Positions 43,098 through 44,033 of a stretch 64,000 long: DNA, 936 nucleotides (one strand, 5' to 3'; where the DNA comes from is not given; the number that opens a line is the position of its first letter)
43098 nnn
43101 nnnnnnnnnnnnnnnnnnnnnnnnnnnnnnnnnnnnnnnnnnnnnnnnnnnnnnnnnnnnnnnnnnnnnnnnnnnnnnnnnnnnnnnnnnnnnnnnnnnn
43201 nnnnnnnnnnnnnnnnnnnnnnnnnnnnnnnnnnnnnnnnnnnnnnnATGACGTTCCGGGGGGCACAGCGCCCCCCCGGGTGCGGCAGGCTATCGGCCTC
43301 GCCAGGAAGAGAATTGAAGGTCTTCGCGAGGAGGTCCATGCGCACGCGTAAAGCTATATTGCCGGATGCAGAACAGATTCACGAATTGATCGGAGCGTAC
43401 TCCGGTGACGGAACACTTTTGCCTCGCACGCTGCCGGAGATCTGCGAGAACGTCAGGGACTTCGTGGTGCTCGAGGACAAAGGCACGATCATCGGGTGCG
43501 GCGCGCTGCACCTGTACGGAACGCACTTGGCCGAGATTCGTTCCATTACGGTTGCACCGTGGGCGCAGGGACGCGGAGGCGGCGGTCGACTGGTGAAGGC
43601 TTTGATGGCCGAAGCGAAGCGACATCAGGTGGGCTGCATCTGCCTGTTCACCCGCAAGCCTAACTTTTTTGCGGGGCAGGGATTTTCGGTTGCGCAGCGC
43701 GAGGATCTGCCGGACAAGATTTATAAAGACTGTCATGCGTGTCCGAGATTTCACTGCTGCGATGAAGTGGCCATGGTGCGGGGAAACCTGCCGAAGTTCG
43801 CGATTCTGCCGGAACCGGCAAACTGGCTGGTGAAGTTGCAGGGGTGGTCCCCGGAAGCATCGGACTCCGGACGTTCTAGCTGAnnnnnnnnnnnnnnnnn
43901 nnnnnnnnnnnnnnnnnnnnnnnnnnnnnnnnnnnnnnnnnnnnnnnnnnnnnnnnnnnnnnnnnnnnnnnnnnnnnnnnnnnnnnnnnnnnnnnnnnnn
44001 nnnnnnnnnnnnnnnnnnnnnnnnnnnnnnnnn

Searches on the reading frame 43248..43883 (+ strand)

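Call 81: search_protein_families(library=pfam, max_evalue=0.001, proteins=[window:43248-43883:+])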
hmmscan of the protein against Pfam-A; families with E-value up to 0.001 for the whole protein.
window:43248-43883:+ (211 aa): 2 families
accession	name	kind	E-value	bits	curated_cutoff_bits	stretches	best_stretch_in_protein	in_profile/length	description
PF00583.31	Acetyltransf_1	-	1.6e-11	44.9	20.7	1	71-140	34-105/116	Acetyltransferase (GNAT) family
PF13508.13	Acetyltransf_7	-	1.5e-09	38.6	27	1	71-147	4-83/84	Acetyltransferase (GNAT) domain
